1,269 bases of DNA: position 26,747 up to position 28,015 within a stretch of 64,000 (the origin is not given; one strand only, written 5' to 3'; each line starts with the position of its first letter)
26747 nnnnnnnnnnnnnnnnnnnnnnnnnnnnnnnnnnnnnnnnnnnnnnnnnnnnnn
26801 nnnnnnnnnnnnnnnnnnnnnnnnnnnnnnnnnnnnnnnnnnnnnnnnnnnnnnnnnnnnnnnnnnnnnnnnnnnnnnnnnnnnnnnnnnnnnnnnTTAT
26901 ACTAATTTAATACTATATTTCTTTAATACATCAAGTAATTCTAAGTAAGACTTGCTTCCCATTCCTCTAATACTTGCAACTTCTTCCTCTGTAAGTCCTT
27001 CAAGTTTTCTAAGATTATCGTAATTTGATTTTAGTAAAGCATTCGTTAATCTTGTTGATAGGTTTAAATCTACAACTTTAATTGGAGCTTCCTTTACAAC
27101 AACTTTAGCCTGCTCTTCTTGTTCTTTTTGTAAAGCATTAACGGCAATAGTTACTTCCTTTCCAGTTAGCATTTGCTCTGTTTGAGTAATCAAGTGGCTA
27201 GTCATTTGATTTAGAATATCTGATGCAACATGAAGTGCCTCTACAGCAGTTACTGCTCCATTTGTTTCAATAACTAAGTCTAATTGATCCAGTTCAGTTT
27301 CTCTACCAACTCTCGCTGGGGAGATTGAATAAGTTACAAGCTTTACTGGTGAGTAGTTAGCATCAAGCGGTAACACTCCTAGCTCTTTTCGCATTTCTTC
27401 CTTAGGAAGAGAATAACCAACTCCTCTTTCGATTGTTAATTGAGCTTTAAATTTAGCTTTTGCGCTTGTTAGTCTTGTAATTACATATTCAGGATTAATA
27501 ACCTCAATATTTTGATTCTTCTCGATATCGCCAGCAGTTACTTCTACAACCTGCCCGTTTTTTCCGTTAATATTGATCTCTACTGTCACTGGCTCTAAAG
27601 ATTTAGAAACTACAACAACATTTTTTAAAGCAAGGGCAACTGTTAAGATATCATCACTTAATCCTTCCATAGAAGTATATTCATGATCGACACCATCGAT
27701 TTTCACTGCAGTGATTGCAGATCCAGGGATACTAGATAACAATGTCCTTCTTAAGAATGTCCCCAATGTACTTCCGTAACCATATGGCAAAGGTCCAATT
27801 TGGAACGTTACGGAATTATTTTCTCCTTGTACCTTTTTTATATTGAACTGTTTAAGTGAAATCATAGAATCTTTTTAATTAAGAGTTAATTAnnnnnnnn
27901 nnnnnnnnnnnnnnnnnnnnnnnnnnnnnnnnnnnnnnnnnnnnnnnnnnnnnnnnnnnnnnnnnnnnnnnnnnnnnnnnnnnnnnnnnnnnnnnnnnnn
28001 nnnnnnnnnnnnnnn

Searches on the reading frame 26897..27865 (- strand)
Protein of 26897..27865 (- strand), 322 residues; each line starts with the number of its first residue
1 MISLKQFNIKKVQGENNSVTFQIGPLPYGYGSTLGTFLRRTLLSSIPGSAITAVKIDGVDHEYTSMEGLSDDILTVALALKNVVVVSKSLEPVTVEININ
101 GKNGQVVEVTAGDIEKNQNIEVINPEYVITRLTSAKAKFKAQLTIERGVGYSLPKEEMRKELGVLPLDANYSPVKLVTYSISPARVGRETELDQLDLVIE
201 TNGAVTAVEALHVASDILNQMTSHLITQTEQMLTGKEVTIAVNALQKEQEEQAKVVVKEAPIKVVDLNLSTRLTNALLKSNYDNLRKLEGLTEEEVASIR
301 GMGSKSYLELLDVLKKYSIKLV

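Call 76: search_protein_families(library=pfam, proteins=[window:26897-27865:-], max_evalue=0.0001)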
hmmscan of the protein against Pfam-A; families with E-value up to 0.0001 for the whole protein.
window:26897-27865:- (322 aa): 3 families
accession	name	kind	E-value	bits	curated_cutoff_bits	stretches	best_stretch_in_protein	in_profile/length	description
PF01000.31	RNA_pol_A_bac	-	4e-21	75.9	33.9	1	54-172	1-119/119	RNA polymerase Rpb3/RpoA insert domain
PF01193.29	RNA_pol_L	-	1.5e-13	50.7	24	1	28-220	5-72/74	RNA polymerase Rpb3/Rpb11 dimerisation domain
PF03118.21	RNA_pol_A_CTD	-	1.1e-10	41.5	23.8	1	258-315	9-66/67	Bacterial RNA polymerase, alpha chain C terminal domain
